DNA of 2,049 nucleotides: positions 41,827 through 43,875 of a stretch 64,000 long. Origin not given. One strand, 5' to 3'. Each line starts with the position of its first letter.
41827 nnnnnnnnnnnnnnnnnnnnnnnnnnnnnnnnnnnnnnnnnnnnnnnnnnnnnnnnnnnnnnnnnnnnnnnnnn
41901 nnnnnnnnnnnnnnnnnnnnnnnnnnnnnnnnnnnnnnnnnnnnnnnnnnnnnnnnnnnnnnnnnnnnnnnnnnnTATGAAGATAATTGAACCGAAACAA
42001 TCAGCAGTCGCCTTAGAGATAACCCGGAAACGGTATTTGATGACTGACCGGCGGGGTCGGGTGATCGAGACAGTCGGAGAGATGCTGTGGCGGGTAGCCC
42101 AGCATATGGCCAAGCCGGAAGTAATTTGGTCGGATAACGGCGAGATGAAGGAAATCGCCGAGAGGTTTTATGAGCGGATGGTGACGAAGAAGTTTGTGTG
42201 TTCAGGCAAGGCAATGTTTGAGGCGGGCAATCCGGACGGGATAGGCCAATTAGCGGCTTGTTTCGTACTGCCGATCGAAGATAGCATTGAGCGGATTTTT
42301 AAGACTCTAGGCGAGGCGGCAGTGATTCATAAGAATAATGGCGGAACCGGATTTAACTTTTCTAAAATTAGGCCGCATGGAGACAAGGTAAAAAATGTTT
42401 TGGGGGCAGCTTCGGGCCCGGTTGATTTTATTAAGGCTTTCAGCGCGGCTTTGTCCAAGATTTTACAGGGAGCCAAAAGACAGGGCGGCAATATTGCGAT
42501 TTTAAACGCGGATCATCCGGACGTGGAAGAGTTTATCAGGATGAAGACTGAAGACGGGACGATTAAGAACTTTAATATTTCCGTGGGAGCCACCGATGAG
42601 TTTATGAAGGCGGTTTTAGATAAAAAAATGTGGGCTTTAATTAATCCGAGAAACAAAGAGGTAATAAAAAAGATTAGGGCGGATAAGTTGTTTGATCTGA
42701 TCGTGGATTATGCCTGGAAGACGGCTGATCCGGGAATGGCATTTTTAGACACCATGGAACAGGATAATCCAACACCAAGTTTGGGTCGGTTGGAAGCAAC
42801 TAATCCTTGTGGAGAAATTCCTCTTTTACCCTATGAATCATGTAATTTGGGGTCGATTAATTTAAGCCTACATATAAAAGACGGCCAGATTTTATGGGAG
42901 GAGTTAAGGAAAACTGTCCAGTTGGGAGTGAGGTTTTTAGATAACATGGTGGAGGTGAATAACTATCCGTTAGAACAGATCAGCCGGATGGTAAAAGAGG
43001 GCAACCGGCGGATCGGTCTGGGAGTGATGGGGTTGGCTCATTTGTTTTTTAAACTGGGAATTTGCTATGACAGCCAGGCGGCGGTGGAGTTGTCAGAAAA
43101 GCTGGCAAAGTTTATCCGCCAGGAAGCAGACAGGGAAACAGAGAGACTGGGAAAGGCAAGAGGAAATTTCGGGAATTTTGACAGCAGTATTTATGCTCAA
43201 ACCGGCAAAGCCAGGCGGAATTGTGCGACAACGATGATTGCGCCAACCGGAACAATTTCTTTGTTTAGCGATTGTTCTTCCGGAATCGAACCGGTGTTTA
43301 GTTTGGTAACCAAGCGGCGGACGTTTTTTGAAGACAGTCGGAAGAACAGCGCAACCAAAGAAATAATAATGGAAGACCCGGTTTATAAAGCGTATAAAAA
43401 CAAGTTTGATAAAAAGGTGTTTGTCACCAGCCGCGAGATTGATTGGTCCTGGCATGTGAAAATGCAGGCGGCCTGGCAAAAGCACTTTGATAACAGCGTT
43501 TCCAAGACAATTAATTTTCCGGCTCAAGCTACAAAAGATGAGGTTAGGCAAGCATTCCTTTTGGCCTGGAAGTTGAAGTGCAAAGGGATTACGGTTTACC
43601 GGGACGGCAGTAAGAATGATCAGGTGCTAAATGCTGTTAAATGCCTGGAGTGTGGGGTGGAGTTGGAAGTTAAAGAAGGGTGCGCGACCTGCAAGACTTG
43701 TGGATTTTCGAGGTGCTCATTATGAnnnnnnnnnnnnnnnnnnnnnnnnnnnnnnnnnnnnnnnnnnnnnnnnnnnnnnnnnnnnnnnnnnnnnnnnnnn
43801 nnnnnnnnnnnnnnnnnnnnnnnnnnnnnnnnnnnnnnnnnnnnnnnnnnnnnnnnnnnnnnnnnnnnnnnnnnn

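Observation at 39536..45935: nrdR autoregulated by two phased NrdR boxes, with three tandem class II (B12-dependent) RNR paralogs in one tightly coupled operon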

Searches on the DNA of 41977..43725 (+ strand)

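Call 43: search_rna_families(sources=[L001, L002, L083, L084, L085], threshold=gathering)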
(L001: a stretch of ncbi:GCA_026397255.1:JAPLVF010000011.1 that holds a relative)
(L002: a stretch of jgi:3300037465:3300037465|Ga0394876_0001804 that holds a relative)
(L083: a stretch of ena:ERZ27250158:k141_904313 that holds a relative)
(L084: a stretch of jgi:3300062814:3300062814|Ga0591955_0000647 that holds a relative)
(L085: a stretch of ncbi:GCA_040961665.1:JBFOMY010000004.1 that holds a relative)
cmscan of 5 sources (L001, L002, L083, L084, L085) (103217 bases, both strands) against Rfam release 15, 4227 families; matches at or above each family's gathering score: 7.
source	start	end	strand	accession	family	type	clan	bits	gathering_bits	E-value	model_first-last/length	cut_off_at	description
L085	5668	6096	-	RF00023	tmRNA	Gene;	CL00001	137.2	47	2.2e-53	1-374/374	no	transfer-messenger RNA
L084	19025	19097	+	RF00005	tRNA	Gene; tRNA;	CL00001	74.7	29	2.6e-14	1-71/71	no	tRNA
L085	20010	20083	+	RF00005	tRNA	Gene; tRNA;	CL00001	68.4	29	1.4e-12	1-71/71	no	tRNA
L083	19271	19344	+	RF00005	tRNA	Gene; tRNA;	CL00001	67.3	29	2.8e-12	1-71/71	no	tRNA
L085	20114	20200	+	RF00005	tRNA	Gene; tRNA;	CL00001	58.2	29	9e-10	1-71/71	no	tRNA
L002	5945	6098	+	RF00174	Cobalamin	Cis-reg; riboswitch;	CL00101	50.7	31.5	1.7e-09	1-189/189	no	Cobalamin riboswitch aptamer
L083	6124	6290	+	RF00174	Cobalamin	Cis-reg; riboswitch;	CL00101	43.9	31.5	1.5e-07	1-189/189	no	Cobalamin riboswitch aptamer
